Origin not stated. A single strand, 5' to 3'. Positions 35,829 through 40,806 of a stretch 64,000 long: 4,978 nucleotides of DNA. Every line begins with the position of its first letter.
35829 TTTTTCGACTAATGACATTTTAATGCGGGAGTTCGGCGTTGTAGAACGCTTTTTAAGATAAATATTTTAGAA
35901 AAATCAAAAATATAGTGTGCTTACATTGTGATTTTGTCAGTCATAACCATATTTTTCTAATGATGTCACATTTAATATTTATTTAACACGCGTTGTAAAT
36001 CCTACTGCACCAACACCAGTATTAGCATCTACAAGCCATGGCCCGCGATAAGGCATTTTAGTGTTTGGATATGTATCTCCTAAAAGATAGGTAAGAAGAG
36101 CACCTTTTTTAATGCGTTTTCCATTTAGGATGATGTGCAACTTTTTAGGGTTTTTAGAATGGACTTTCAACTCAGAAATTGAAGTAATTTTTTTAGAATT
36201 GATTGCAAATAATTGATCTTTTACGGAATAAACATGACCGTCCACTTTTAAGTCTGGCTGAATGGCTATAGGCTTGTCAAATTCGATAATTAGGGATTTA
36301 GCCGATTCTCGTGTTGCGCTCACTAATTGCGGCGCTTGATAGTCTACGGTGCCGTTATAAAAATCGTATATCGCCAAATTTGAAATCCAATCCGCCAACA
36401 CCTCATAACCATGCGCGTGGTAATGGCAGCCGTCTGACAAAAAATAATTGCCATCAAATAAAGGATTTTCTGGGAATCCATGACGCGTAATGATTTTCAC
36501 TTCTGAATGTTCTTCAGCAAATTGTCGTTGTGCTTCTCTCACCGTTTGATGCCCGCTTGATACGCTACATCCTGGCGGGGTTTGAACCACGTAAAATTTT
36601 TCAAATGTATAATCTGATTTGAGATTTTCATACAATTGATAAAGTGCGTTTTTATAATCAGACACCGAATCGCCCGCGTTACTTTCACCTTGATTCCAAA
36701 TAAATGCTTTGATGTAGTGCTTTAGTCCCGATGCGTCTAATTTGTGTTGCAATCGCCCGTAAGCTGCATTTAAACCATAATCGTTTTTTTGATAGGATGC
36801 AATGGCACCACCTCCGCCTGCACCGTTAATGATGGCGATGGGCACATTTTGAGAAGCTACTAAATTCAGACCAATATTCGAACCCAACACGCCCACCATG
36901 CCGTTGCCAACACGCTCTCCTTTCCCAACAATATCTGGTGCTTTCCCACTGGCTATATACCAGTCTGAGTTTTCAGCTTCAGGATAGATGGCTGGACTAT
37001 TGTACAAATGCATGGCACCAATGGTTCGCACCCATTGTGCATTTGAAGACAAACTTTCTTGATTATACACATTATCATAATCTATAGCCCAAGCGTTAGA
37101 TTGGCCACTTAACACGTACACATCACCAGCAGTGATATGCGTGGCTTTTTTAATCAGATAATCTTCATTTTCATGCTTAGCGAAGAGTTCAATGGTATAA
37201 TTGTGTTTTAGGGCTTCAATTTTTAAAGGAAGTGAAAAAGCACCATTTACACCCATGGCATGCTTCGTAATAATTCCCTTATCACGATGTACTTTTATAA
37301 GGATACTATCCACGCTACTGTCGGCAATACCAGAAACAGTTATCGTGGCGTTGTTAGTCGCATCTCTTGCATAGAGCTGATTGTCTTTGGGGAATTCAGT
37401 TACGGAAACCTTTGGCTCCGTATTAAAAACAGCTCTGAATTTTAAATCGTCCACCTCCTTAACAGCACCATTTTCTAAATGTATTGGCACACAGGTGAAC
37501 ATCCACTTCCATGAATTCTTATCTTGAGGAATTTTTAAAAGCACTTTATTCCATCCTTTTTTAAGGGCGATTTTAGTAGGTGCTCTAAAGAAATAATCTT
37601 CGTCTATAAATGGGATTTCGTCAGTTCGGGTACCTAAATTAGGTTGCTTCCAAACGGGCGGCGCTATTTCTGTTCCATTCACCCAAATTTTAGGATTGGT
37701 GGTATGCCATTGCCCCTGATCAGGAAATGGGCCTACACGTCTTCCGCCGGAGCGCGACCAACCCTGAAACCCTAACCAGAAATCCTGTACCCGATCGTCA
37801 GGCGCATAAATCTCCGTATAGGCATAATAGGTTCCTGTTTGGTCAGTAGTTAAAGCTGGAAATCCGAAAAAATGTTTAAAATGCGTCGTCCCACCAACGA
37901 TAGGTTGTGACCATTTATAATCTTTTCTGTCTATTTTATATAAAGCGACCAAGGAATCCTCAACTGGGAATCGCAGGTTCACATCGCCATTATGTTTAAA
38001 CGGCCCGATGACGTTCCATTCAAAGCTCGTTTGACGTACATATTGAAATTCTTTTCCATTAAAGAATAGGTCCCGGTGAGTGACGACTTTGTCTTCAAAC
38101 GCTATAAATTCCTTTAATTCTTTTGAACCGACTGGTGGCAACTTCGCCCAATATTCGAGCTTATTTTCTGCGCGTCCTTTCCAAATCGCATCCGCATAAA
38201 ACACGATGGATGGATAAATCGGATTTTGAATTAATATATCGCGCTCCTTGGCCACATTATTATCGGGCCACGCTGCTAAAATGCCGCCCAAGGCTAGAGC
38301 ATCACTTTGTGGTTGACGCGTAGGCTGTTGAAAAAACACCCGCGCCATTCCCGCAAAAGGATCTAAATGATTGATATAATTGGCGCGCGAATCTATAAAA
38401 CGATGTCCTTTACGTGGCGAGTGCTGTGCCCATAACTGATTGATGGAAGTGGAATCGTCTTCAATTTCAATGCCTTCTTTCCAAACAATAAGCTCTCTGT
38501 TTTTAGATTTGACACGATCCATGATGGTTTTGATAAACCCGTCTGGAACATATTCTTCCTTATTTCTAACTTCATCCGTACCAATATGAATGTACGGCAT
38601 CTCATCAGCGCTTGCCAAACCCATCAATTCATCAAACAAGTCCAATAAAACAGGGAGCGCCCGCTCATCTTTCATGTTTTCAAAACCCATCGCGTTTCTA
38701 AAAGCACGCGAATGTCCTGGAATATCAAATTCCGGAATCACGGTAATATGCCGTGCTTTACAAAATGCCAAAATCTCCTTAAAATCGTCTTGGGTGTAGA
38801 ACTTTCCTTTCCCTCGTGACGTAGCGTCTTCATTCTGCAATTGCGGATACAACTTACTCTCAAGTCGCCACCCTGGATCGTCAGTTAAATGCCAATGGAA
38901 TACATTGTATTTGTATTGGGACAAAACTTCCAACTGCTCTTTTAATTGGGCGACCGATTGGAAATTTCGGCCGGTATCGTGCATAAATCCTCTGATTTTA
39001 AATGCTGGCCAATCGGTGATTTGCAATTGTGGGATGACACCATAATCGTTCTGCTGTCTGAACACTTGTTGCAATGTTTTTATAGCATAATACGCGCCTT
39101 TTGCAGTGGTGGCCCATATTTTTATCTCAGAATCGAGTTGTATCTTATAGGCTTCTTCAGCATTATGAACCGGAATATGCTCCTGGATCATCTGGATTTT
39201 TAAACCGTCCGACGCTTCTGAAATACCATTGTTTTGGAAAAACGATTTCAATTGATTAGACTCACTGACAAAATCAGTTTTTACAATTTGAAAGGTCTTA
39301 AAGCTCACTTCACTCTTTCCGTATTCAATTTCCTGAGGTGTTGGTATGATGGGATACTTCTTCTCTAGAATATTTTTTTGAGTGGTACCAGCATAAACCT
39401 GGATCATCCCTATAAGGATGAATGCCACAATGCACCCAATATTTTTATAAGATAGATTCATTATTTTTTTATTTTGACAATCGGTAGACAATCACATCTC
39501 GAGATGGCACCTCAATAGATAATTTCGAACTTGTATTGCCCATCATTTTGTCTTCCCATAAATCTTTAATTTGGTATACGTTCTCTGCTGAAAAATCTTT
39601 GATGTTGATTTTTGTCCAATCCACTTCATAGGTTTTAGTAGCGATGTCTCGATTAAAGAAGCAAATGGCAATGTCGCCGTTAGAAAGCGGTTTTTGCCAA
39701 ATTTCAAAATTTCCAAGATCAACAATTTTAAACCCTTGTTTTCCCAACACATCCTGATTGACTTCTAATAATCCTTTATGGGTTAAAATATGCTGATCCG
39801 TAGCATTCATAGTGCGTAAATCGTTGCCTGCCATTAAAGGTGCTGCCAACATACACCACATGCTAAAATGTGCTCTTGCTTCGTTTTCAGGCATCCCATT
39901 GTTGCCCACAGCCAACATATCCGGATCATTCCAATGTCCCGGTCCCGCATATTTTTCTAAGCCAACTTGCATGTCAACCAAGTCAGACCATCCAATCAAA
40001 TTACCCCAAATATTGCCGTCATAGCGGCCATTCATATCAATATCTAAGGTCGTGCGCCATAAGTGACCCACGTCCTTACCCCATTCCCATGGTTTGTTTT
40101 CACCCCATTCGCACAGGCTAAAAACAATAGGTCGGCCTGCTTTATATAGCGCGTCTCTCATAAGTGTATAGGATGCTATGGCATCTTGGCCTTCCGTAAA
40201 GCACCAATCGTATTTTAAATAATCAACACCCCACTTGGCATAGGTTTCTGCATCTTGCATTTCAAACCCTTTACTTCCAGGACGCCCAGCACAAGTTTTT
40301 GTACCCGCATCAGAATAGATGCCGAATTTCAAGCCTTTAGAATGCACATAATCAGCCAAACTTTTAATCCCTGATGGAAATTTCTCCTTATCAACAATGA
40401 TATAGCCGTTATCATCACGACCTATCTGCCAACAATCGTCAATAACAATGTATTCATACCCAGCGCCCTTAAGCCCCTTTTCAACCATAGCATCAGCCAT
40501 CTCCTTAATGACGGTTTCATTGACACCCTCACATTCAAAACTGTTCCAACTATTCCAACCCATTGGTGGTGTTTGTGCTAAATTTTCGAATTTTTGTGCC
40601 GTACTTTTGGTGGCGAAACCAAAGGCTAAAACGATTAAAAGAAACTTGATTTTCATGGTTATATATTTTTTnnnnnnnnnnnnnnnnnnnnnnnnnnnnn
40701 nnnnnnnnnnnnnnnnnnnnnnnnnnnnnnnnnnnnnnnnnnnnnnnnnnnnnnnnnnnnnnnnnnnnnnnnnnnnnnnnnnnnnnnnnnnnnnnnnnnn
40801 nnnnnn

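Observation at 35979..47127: Candidate new system: acyl-stripping and small-acid handling module for modified sialic/nonulosonic acids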

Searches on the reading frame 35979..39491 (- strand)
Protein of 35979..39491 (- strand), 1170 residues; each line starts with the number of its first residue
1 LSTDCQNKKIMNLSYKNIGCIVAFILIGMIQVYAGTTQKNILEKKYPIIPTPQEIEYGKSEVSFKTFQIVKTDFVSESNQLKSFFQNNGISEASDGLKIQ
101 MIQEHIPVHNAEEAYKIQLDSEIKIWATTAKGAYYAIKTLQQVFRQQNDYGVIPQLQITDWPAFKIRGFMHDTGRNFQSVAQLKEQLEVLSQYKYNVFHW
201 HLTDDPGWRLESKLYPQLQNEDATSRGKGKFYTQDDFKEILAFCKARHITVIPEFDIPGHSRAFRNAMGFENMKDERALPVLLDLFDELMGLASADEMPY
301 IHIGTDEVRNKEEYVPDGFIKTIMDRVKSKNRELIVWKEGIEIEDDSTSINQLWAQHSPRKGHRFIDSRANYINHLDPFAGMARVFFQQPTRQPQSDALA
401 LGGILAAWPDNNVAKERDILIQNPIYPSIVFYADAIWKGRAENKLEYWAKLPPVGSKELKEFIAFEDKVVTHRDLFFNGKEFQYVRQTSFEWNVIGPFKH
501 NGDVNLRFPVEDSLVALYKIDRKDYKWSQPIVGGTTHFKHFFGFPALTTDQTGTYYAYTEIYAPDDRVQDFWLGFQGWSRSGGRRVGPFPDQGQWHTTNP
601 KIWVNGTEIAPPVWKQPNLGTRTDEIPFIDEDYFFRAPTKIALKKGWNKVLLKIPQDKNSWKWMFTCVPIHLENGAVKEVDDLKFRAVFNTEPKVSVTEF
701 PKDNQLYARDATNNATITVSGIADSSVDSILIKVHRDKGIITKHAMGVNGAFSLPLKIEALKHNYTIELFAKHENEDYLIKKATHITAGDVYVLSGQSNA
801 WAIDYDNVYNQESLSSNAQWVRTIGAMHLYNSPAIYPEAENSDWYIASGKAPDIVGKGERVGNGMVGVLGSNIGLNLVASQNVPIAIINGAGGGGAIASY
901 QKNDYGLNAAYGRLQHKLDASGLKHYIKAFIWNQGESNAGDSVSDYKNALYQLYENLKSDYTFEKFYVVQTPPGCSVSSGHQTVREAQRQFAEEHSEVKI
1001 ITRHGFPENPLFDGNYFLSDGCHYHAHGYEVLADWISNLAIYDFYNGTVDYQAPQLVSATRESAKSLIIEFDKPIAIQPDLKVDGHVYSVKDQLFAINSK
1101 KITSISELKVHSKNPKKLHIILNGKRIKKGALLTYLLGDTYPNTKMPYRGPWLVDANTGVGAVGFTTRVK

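Call 4: search_protein_families(library=pfam, proteins=[window:35979-39491:-])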
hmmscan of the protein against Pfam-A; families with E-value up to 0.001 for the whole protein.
window:35979-39491:- (1170 aa): 3 families
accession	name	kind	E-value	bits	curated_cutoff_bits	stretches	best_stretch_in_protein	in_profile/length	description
PF00728.28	Glyco_hydro_20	-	9.7e-44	150.6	22.3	1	164-268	1-111/348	Glycosyl hydrolase family 20, catalytic domain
PF03629.24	SASA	-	9.4e-15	55.3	24.8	1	789-1007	2-200/226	Carbohydrate esterase, sialic acid-specific acetylesterase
PF02838.20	Glyco_hydro_20b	-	9.4e-14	52.7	26.1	1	46-161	2-124/124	Glycosyl hydrolase family 20, domain 2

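Call 5: search_protein_families(library=ncbifam, proteins=[window:35979-39491:-])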
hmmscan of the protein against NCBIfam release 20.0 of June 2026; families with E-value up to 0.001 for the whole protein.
window:35979-39491:- (1170 aa): 1 family
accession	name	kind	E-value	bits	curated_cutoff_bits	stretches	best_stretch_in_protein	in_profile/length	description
NF041654.1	GlcNAcase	equivalog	9.5e-10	37.6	1000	1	37-206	10-185/732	beta-N-acetylglucosaminidase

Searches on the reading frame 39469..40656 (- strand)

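Call 4: search_protein_families(library=pfam, proteins=[window:39469-40656:-])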
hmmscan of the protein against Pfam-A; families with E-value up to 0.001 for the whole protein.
window:39469-40656:- (395 aa): 5 families
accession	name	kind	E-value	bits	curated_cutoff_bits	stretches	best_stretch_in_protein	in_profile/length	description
PF16499.11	Melibiase_2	-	6e-75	252.6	23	1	29-302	1-284/284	Alpha galactosidase A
PF17801.7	Melibiase_C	-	6.1e-18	65.1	22.9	1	315-393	2-71/71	Alpha galactosidase C-terminal beta sandwich domain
PF17450.8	Melibiase_2_C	-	2.1e-08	34.7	22.5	1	305-383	1-83/87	Alpha galactosidase A C-terminal beta sandwich domain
PF02065.24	Melibiase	-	2.1e-08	34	27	1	28-114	39-123/347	Melibiase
PF10566.15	Glyco_hydro_97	-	0.00029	20.8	32.5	1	65-164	46-142/275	Glycoside hydrolase 97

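Call 5: search_protein_families(library=ncbifam, proteins=[window:39469-40656:-])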
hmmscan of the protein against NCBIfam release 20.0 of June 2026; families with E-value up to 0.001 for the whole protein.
window:39469-40656:- (395 aa): 0 families
